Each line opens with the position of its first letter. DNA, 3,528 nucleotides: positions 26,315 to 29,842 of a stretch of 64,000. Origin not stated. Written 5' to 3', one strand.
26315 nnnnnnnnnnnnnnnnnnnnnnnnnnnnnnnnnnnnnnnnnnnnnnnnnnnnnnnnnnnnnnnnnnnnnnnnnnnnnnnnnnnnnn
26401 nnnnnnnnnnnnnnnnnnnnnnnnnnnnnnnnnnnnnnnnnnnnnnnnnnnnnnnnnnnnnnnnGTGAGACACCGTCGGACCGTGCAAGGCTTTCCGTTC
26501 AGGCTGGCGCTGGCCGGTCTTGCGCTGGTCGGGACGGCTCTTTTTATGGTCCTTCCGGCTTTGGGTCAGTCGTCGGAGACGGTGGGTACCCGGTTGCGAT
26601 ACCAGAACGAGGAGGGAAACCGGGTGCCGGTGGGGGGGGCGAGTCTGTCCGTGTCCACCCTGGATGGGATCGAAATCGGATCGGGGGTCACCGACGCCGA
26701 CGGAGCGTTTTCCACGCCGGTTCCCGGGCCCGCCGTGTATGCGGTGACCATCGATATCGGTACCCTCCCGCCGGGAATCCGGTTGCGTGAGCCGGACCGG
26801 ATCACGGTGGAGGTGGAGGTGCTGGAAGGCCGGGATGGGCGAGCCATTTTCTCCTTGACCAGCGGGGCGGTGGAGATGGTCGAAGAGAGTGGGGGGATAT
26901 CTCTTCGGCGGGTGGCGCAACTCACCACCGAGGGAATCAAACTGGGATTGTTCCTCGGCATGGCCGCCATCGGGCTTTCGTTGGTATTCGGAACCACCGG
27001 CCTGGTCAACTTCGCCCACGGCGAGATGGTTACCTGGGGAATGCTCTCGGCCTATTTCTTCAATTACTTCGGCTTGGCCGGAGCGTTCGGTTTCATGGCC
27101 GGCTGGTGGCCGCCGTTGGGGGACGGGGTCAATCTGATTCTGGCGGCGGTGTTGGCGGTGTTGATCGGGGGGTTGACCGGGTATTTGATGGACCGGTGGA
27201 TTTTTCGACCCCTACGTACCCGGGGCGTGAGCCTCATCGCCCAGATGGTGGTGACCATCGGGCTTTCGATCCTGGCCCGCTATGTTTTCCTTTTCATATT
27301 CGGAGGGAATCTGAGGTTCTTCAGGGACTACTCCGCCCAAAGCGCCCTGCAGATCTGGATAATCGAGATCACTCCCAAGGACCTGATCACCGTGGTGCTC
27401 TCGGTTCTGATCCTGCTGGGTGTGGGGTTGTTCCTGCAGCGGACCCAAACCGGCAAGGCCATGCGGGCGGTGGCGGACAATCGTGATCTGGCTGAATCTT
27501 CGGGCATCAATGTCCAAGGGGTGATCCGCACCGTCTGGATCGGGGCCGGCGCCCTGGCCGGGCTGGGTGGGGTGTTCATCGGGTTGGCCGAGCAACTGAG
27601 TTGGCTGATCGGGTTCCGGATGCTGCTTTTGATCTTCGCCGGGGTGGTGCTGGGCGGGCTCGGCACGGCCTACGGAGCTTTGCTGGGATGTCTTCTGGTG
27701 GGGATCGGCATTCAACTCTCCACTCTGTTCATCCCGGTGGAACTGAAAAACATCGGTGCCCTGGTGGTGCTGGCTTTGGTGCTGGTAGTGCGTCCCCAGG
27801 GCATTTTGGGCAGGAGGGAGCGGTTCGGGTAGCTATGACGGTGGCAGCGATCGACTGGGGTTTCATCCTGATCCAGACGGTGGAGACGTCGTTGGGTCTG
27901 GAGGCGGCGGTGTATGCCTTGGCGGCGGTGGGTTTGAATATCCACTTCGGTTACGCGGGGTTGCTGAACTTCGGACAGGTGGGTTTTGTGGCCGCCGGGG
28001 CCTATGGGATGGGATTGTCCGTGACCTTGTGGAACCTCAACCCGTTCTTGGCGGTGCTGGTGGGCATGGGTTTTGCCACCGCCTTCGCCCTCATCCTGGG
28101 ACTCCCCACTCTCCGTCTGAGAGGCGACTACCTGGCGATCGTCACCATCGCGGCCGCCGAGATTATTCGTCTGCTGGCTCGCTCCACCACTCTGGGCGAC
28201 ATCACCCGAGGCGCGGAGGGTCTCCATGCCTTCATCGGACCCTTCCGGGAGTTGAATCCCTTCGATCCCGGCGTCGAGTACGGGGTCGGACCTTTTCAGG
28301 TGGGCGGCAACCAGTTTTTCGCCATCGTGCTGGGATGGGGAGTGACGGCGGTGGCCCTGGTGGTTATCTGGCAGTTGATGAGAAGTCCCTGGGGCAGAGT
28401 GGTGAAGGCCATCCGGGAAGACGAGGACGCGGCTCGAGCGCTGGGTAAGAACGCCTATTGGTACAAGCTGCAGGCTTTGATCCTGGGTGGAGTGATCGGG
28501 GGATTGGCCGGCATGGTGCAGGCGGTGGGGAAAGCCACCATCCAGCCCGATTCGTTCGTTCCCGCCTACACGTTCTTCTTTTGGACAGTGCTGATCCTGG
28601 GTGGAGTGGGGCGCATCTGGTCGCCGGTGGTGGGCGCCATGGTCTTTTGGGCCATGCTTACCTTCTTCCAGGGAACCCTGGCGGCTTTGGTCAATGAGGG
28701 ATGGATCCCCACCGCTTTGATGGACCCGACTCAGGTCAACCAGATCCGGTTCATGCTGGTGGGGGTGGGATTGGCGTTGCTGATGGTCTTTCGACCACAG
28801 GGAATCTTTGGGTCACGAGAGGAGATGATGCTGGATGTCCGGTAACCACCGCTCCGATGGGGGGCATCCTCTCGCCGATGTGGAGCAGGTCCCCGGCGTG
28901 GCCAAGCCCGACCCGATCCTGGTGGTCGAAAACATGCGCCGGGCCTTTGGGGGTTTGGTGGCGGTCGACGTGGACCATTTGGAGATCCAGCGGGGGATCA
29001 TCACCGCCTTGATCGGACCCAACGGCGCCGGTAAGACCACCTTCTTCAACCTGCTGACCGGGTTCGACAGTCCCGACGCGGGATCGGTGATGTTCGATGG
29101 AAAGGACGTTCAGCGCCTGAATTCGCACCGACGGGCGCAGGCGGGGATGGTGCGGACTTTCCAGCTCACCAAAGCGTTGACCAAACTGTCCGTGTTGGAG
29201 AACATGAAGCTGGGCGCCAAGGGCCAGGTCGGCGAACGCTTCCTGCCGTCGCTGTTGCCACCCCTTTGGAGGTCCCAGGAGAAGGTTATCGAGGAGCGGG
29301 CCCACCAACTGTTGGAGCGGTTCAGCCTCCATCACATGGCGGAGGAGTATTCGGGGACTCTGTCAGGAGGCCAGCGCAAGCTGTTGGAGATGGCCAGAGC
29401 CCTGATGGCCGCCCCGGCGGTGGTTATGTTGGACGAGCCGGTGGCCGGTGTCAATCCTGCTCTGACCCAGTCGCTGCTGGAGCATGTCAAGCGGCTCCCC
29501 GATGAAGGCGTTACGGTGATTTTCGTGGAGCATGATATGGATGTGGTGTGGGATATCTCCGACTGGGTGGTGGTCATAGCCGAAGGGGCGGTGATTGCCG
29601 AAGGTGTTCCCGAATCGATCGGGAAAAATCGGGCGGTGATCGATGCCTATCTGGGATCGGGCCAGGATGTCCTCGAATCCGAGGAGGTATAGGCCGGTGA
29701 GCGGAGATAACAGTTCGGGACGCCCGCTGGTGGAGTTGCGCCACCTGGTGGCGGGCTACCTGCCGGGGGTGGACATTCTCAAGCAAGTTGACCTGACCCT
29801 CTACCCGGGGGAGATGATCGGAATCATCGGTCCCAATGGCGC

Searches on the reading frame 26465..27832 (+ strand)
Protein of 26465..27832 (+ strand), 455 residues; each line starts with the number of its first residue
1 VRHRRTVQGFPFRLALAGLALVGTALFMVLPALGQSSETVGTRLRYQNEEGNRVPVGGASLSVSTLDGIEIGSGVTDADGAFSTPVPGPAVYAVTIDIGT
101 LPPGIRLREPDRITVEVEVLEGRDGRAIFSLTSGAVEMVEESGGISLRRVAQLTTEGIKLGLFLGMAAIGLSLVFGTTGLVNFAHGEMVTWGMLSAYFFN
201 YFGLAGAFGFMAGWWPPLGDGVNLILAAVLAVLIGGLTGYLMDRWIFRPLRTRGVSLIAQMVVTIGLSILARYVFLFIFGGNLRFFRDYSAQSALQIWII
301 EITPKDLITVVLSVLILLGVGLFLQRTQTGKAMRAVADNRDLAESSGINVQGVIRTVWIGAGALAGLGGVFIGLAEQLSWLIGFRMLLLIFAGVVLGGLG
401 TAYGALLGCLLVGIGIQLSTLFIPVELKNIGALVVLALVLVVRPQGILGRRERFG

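Call 9: search_protein_families(library=pfam, proteins=[window:26465-27832:+])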
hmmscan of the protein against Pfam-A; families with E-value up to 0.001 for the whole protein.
window:26465-27832:+ (455 aa): 1 family
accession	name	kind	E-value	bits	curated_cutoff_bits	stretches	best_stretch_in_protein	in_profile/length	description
PF02653.21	BPD_transp_2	-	6.5e-32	111.2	26.8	1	158-439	6-268/269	Branched-chain amino acid transport system / permease component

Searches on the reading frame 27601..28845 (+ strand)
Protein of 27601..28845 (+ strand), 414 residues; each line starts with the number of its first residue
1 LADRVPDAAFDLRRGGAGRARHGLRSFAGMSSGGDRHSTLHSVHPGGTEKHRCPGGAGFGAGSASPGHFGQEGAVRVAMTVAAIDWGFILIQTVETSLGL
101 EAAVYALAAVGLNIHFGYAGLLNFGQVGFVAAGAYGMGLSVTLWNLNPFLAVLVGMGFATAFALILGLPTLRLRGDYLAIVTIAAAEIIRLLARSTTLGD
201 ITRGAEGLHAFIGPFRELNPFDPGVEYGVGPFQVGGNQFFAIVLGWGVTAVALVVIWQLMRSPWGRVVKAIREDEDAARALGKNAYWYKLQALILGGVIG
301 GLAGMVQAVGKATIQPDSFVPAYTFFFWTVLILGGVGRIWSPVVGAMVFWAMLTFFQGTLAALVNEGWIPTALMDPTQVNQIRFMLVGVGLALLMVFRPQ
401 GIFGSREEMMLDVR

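Call 9: search_protein_families(library=pfam, proteins=[window:27601-28845:+])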
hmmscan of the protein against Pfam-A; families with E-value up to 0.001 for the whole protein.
window:27601-28845:+ (414 aa): 1 family
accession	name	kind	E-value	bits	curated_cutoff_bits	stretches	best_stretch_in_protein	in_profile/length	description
PF02653.21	BPD_transp_2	-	4.5e-44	151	26.8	1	102-362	9-252/269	Branched-chain amino acid transport system / permease component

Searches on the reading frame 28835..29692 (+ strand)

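Call 7: search_protein_families(library=pfam, proteins=[window:28835-29692:+])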
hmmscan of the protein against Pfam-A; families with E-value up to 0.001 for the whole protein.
window:28835-29692:+ (285 aa): 3 families
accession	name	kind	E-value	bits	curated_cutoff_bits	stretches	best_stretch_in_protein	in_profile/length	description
PF00005.33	ABC_tran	-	3.9e-30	105.7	25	1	48-204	5-137/137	ABC transporter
PF13304.12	AAA_21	-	1.6e-11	45.3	27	2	166-233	228-298/304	AAA domain, putative AbiEii toxin, Type IV TA system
PF12399.14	BCA_ABC_TP_C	-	7.5e-08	32.3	25.5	1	253-276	2-25/27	Branched-chain amino acid ATP-binding cassette transporter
